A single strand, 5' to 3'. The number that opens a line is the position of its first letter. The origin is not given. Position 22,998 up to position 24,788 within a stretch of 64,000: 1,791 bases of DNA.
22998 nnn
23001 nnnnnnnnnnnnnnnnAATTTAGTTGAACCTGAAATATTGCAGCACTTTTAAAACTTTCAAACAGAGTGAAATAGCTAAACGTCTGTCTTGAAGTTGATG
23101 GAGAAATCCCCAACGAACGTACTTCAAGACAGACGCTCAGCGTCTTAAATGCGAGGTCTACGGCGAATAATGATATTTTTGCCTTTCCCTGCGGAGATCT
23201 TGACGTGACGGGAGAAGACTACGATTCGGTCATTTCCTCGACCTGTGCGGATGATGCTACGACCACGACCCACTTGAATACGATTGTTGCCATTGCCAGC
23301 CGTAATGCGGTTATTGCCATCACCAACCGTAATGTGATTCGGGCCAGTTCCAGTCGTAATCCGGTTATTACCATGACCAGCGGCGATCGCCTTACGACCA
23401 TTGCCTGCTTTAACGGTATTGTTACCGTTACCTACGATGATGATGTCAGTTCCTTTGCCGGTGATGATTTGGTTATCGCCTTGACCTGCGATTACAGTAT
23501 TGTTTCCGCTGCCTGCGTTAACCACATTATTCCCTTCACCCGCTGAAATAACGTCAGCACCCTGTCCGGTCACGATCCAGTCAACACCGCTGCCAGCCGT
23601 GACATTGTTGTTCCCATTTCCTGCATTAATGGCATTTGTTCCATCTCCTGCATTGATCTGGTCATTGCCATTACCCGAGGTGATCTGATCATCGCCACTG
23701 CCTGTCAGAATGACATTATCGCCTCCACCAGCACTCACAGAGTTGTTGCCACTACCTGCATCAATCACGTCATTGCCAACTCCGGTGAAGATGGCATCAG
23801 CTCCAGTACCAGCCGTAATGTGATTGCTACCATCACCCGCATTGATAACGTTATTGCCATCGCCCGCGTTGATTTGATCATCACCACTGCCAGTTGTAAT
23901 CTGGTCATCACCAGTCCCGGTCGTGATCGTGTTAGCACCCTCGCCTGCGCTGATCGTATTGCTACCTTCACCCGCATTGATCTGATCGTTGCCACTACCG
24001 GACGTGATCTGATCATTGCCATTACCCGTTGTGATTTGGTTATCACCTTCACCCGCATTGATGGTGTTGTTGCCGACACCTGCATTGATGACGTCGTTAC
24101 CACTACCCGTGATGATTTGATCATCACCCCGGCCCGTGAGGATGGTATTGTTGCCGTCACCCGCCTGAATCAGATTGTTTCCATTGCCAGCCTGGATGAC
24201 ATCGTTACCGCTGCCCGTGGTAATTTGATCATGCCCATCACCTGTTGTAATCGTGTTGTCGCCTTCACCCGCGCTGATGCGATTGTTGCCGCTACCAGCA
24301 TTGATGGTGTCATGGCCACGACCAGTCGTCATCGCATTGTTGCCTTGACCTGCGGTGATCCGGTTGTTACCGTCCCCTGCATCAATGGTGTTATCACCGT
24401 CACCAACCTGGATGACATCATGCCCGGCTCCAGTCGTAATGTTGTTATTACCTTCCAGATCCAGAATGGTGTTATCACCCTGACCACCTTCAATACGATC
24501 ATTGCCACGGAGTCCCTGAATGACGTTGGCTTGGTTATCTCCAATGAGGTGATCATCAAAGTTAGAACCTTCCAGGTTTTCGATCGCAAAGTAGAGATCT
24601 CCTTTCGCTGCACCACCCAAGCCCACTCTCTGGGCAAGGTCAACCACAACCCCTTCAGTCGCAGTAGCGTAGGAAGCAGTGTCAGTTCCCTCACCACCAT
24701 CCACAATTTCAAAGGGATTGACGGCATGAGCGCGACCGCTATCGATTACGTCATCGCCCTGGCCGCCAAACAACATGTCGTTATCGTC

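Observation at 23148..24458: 48 perfectly phased Asn-rich nonapeptides with a basic, not acidic, C-terminal tail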

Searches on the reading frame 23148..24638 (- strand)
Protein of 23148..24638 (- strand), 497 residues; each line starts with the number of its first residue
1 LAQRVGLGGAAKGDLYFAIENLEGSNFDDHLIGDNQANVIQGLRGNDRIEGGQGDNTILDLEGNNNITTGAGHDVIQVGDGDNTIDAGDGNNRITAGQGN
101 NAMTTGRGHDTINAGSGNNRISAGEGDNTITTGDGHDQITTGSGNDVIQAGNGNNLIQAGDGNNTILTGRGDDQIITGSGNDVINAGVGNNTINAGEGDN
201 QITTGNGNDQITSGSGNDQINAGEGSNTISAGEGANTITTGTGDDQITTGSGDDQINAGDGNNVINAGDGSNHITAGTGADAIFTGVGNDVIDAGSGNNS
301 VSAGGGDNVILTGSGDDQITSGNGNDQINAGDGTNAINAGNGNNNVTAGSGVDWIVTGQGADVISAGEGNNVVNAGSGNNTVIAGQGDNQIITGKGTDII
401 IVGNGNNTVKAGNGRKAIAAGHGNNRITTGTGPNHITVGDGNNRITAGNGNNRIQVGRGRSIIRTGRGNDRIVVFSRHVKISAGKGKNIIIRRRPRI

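Call 9: search_protein_families(library=pfam, proteins=[window:23148-24458:-], max_evalue=0.001)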
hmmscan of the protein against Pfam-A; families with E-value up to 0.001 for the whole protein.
window:23148-24458:- (437 aa): 1 family
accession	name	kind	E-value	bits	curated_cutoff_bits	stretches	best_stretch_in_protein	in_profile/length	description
PF00353.25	HemolysinCabind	-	1.4e-85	281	23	17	288-322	2-36/36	RTX calcium-binding nonapeptide repeat (4 copies)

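Call 30: search_solved_structures(query=window:23148-24458:-, max_evalue=0.001, show_alignments=2)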
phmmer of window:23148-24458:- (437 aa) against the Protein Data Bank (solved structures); distinct sequences matched with E-value up to 0.001: 18.
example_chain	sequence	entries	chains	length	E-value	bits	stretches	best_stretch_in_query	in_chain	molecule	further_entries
7usl_C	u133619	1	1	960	2.8e-14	56.4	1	85-310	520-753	Bifunctional hemolysin-adenylate cyclase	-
7rah_E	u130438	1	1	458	6.4e-11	45.3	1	85-203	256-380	Bifunctional adenylate cyclase toxin/hemolysin CyaA,Bifunctional adenylate cyclase toxin/h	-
9p6c_A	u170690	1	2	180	7.8e-07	31.8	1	54-149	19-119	Hemolysin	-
6sus_A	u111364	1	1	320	8.4e-07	31.7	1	110-202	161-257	Bifunctional hemolysin/adenylate cyclase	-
9p0c_A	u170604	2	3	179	1.5e-05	27.6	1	111-202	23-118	Hemolysin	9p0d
5cvw_A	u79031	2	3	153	1.7e-05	27.4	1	112-203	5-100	Bifunctional hemolysin/adenylate cyclase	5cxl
2zj6_A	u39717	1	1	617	3.6e-05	26.3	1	71-268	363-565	Lipase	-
2z8x_A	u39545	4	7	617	3.9e-05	26.2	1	71-268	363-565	Lipase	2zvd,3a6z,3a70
2zj7_A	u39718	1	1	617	4e-05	26.2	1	71-268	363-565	Lipase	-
2z8z_A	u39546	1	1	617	4.8e-05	25.9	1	71-268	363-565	Lipase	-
1k7q_A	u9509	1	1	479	0.00026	23.5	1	152-243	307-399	SECRETED PROTEASE C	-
1k7g_A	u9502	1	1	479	0.00027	23.5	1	152-243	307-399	secreted protease C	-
1k7i_A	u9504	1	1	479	0.00027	23.5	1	152-243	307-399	secreted protease C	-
1go8_P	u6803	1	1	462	0.0005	22.6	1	152-243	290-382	PROTEASE C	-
1go7_P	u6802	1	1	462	0.0005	22.6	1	152-243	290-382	PROTEASE C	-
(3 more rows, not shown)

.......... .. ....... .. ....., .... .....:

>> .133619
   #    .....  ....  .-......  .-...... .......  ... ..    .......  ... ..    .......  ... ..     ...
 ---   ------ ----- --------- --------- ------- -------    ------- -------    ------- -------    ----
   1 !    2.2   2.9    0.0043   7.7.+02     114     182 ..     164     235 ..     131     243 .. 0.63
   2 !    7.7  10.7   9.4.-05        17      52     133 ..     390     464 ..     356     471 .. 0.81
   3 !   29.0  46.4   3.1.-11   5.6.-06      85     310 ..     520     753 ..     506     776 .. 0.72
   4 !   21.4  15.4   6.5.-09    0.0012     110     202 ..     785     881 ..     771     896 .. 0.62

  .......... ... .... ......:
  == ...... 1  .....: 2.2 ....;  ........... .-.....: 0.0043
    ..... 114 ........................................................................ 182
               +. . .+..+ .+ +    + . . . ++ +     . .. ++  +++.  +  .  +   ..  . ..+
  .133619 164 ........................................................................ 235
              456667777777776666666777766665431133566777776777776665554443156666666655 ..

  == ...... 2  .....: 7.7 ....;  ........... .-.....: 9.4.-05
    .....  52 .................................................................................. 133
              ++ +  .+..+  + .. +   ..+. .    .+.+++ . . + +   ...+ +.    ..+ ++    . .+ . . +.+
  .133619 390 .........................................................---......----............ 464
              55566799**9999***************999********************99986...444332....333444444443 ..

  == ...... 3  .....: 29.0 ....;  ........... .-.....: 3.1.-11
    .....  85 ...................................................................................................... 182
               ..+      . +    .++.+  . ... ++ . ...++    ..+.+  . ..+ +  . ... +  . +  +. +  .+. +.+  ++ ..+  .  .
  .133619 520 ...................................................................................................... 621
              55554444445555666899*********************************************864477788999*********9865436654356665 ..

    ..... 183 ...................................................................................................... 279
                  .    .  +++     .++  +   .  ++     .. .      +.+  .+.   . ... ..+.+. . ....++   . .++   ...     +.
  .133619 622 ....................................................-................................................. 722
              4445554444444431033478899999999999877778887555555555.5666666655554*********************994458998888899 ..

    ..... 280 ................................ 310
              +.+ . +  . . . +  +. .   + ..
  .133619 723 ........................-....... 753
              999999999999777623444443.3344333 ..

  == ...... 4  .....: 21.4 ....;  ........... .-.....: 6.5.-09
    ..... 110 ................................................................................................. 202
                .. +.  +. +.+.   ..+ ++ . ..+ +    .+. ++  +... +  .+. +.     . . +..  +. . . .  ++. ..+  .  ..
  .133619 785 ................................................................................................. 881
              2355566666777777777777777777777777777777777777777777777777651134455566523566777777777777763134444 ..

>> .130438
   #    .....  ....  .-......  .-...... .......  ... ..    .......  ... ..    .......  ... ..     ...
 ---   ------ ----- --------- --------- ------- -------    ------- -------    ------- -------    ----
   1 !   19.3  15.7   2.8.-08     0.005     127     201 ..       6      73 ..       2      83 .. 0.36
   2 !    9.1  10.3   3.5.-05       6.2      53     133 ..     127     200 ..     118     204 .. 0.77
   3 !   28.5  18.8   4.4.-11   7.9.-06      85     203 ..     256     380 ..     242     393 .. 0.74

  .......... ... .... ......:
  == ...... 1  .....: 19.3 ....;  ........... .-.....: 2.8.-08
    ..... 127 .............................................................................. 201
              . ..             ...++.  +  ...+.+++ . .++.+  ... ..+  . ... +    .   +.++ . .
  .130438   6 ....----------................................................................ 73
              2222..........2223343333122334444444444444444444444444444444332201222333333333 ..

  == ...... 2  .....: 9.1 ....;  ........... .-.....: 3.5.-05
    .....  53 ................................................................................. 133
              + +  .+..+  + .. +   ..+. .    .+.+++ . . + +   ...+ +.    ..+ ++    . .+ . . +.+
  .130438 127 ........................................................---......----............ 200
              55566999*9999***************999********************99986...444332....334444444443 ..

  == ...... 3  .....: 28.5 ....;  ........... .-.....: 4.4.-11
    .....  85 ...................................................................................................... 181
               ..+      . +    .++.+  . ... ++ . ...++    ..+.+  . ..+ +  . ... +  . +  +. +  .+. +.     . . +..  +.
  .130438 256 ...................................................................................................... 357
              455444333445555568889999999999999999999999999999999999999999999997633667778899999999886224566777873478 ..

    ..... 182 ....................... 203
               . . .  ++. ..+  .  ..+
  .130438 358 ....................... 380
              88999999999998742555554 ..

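Call 37: predict_structure(protein=window:23148-24638:-)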
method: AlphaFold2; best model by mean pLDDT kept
length: 497 residues; sequences in the alignment: 1
mean_pLDDT: 70.1   pTM: 0.63
mean pLDDT of the five models: 70.1, 66.7, 43.4, 43.1, 36.3
residues with pLDDT >= 90: 47; 70-90: 271; 50-70: 61; < 50: 118
segments of 3 or more residues with pLDDT < 50: 1-27, 29-31, 33-38, 40-44, 51-54, 60-62, 69-84, 86-111, 114-129, 132-134, 494-497
pLDDT, mean of each block of 10 residues (from residue 1): 30 34 39 45 50 49 47 43 42 33 38 39 36 53 60 68 74 80 84 87 88 90 89 89 87 85 81 76 71 74 78 78 83 83 84 80 82 85 86 84 90 88 91 90 90 88 85 83 67 45
secondary structure, 60 per line:
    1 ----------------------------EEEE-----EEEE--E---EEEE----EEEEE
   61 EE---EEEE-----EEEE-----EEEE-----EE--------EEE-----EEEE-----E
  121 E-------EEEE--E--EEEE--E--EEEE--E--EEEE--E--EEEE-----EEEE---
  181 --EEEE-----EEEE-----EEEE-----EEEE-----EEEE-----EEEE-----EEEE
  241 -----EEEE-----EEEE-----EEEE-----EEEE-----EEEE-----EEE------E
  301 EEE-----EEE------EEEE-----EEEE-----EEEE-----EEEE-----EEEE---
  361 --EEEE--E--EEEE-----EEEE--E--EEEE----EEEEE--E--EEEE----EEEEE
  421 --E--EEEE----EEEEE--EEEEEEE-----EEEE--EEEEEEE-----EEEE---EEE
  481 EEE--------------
elements in order: E29-32 E38-41 E48-51 E56-62 E66-69 E75-78 E84-87 E103-105 E111-114 E129-132 E138-141 E147-150 E156-159 E165-168 E174-177 E183-186 E192-195 E201-204 E210-213 E219-222 E228-231 E237-240 E246-249 E255-258 E264-267 E273-276 E282-285 E291-293 E300-303 E309-311 E318-321 E327-330 E336-339 E345-348 E354-357 E363-366 E372-375 E381-384 E390-393 E398-402 E408-411 E416-420 E426-429 E434-438 E441-447 E453-456 E459-465 E471-474 E478-483

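Call 39: search_protein_representatives(protein=window:23148-24458:-)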
Query: 437 residues. Proteins with E-value up to 0.001 (for the whole library): 102075; up to 1e-10: 36767; up to 1e-30: 5165. The best 150 are listed.
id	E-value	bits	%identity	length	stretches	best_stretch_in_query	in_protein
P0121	0.0e+00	2217.5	53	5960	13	28-355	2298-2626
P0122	1.1e-236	802.5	39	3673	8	2-414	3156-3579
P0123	4.5e-219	744.4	33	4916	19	43-272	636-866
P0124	5.9e-215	730.8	48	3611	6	37-352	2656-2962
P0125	7.8e-214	727.2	35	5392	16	8-349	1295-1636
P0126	3.6e-201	685.4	50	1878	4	3-380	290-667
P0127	1.4e-183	627.5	35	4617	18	47-330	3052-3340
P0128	2.1e-179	613.7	38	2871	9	19-340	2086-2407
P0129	3.9e-177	606.2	46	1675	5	19-284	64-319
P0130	9.1e-177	605.0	33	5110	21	14-327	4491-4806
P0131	4.4e-173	592.9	33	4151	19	2-266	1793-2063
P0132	6.3e-169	579.2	39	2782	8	11-399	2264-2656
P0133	6.3e-167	572.6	36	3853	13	17-348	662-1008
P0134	6.6e-166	569.2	39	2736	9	17-321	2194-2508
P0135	6.4e-165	566.0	36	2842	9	66-346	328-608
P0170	1.1e-116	407.0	45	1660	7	80-321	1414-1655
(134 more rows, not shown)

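Call 44: fold_search(model_id=the predicted structure, library=pdb)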
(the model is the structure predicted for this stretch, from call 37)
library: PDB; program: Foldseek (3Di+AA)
matches with E <= 10: 151; with E <= 0.001: 1
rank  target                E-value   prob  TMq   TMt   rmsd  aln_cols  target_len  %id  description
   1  7usl_C                8.3e-05  1.00  0.21  0.16  19.5       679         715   13  Integrin alphaM/beta2 ectodomain in complex with adenylate cyclase toxin RTX751 and M1F5 Fab (released 2022-08-17)
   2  3p4g_B                2.6e-03  0.89  0.17  0.25  16.7       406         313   17  X-ray crystal structure of a hyperactive, Ca2+-dependent, beta-helical antifreeze protein from an Antarctic bacterium (released 2011-04-27)
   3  3p4g_C                8.3e-03  0.97  0.21  0.30  11.9       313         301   17  X-ray crystal structure of a hyperactive, Ca2+-dependent, beta-helical antifreeze protein from an Antarctic bacterium (released 2011-04-27)
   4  3p4g_D                1.3e-02  0.77  0.17  0.25  15.5       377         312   18  X-ray crystal structure of a hyperactive, Ca2+-dependent, beta-helical antifreeze protein from an Antarctic bacterium (released 2011-04-27)
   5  3p4g_A                2.3e-02  0.91  0.22  0.32  11.2       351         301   18  X-ray crystal structure of a hyperactive, Ca2+-dependent, beta-helical antifreeze protein from an Antarctic bacterium (released 2011-04-27)
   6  7rah_E                1.6e-01  0.60  0.21  0.26  12.7       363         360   16  Adenylate cyclase toxin RTX domain fragment bound to M1H5 Fab and M2B10 Fab (released 2021-09-15)
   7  7koh_D                2.4e-01  0.20  0.24  0.23  15.7       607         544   13  Crystal structure of antigen 43 from Escherichia coli EDL933 (released 2022-03-09)
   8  7xz9_A                2.5e-01  0.08  0.15  0.16  15.2       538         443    8  Mutant (E236A) of the N-terminal domain of fucoidan lyase FdlA (released 2022-09-28)
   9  7xz8                  4.5e-01  0.06  0.14  0.15  16.0       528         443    8  Mutant (K141A) of the N-terminal domain of fucoidan lyase FdlA (released 2022-09-28)
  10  7osf_A                6.0e-01  0.10  0.17  0.19  12.4       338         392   13  ABC Transporter complex NosDFYL, R-domain 1 (released 2022-06-22)
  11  7xzc_A                6.6e-01  0.06  0.15  0.17  15.9       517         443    9  Mutant (R240A) of the N-terminal domain of fucoidan lyase FdlA (released 2022-09-28)
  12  7xzd_A                6.9e-01  0.06  0.15  0.16  15.8       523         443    9  Mutant (F179A) of the N-terminal domain of fucoidan lyase FdlA (released 2022-09-28)
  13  7kob                  7.2e-01  0.12  0.20  0.24  12.1       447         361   13  Crystal structure of antigen 43b from Escherichia coli CFT073 (released 2022-03-09)
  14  3suc                  8.0e-01  0.08  0.20  0.15  15.8       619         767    9  Crystal structure of the pre-mature bacteriophage phi29 gene product 12 (released 2011-08-03)
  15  7b8b_A                8.3e-01  0.02  0.08  0.10  19.9       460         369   10  ADPG2 - ENDOPOLYGALACTURONASE FROM ARABIDOPSIS THALIANA (released 2022-06-22)
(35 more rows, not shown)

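Call 79: find_encoding_contigs(protein=P0170, flank=8000, max_places=3)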
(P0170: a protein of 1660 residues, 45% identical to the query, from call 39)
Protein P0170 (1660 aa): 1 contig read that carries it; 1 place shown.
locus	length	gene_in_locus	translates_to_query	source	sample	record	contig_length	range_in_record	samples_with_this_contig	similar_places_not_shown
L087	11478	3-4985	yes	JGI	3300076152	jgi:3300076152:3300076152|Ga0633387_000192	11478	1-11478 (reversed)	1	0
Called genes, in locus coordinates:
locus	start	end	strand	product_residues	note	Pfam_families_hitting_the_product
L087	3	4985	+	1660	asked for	PF17892:Cadherin_5 (faint), PF17963:Big_9, PF00353:HemolysinCabind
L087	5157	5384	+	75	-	-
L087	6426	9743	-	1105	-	-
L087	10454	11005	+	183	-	-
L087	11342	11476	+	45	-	?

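Call 81: search_protein_families(library=pfam, proteins=[L087:5157-5384:+, L087:6426-9743:-, L087:10454-11005:+], max_evalue=0.01)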
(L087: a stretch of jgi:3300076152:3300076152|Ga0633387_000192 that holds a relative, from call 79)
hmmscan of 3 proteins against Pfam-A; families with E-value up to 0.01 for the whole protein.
L087:5157-5384:+ (75 aa): 0 families

L087:6426-9743:- (1105 aa): 0 families

L087:10454-11005:+ (183 aa): 0 families
